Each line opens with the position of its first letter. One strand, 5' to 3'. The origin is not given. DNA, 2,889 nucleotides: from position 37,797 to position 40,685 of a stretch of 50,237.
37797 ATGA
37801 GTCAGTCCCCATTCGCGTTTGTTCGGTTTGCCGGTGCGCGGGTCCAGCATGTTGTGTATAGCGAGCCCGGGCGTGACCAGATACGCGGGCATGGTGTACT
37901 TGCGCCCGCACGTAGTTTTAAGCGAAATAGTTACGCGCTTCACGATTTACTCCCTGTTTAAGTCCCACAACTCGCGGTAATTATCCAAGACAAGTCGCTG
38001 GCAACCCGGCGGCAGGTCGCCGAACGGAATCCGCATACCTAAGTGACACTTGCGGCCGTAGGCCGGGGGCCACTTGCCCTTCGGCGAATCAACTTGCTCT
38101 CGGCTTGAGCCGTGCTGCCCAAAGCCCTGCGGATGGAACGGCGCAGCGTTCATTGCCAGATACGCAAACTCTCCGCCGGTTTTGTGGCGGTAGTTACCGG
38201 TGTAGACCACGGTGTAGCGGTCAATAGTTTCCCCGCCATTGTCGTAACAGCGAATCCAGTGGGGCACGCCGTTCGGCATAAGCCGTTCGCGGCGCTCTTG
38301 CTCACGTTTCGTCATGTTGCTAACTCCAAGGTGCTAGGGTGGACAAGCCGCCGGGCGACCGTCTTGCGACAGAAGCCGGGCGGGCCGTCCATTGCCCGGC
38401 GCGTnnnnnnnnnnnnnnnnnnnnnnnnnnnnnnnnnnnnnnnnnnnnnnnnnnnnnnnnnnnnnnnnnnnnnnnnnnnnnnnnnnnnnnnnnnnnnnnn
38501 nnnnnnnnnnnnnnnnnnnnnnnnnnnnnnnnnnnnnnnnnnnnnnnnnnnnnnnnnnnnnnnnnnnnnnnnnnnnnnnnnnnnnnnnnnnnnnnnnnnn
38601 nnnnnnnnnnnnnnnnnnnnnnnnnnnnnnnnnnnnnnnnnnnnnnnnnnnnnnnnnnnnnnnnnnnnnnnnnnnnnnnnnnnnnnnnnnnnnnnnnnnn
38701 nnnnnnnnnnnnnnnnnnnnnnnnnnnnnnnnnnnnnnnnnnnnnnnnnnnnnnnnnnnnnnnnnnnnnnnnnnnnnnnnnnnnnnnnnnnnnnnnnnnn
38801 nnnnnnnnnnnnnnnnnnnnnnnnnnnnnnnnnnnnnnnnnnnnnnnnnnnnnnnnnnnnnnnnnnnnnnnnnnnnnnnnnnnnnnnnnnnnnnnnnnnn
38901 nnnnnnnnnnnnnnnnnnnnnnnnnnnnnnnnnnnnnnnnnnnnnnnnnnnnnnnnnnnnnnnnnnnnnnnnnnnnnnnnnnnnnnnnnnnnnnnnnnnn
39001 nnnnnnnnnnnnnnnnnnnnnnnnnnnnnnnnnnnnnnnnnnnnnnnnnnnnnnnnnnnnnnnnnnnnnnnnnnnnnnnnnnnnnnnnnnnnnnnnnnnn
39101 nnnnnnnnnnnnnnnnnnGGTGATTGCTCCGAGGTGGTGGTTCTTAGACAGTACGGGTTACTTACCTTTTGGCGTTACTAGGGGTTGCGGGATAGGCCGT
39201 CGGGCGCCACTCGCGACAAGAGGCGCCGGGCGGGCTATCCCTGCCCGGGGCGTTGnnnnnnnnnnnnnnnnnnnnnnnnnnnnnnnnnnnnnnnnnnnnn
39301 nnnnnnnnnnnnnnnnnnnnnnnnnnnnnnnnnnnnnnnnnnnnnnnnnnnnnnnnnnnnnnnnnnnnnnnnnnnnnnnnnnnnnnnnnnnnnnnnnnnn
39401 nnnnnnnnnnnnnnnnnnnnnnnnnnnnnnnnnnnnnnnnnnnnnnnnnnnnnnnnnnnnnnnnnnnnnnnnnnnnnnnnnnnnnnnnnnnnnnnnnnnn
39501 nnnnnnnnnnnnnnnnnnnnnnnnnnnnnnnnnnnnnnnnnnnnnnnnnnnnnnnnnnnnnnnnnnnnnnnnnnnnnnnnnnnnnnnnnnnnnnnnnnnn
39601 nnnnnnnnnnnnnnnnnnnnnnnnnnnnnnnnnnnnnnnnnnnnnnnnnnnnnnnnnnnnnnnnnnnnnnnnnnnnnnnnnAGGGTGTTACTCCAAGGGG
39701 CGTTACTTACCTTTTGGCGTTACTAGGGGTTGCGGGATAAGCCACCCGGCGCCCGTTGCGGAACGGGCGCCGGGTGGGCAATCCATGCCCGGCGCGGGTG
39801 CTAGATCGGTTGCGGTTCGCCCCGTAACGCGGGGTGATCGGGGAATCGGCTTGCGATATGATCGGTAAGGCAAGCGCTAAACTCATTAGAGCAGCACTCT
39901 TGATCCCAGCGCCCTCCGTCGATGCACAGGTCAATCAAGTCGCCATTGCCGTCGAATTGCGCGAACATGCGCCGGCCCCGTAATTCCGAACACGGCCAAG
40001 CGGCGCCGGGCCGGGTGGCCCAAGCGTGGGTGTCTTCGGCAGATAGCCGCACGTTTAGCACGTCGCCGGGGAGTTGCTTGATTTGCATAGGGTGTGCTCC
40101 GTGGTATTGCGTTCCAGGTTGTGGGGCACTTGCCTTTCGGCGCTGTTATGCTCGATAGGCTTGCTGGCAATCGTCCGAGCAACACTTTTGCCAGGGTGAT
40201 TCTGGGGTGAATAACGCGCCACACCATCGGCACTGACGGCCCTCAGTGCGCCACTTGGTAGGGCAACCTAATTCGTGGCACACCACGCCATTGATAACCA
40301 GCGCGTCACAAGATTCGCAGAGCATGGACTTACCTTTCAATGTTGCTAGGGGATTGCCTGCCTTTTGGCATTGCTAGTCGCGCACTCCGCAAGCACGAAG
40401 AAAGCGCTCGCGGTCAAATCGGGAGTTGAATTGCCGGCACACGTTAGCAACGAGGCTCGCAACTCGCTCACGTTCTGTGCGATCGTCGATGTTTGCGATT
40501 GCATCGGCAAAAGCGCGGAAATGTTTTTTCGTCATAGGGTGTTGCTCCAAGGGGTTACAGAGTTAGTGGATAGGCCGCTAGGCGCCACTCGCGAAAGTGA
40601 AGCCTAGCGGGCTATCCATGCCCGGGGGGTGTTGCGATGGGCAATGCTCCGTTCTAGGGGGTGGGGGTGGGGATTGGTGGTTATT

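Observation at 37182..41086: Family of six conserved intergenic hairpins with compensatory stem changes between early ORFs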

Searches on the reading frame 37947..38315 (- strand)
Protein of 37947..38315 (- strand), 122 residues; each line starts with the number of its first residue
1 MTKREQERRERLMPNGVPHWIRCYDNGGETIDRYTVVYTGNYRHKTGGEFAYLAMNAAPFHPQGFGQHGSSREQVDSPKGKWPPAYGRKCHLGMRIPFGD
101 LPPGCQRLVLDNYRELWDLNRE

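Call 16: search_protein_families(library=phrogs, proteins=[window:37947-38315:-], max_evalue=0.01)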
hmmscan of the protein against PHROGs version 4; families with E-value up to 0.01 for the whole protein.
window:37947-38315:- (122 aa): 1 family
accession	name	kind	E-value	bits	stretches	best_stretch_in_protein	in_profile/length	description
phrog_4496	-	unknown function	3.5e-09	37.8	1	21-70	23-72/115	-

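Call 17: search_protein_families(library=pfam, proteins=[window:37947-38315:-], max_evalue=0.01)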
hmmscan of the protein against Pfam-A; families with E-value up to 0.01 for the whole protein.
window:37947-38315:- (122 aa): 0 families

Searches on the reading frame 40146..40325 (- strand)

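Call 16: search_protein_families(library=phrogs, proteins=[window:40146-40325:-], max_evalue=0.01)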
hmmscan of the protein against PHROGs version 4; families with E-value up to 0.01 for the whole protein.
window:40146-40325:- (59 aa): 1 family
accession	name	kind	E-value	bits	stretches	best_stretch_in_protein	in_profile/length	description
phrog_1333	-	unknown function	0.0075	17.4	1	25-57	95-128/166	-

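Call 17: search_protein_families(library=pfam, proteins=[window:40146-40325:-], max_evalue=0.01)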
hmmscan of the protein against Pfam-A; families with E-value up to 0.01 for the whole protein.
window:40146-40325:- (59 aa): 0 families

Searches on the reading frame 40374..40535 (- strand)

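Call 16: search_protein_families(library=phrogs, proteins=[window:40374-40535:-], max_evalue=0.01)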
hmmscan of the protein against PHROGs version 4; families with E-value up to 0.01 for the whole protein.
window:40374-40535:- (53 aa): 1 family
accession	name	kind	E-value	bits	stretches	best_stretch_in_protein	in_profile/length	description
phrog_19432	-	unknown function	2.2e-06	29.1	1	1-51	3-54/131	-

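Call 17: search_protein_families(library=pfam, proteins=[window:40374-40535:-], max_evalue=0.01)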
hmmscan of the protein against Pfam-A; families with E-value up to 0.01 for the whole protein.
window:40374-40535:- (53 aa): 0 families
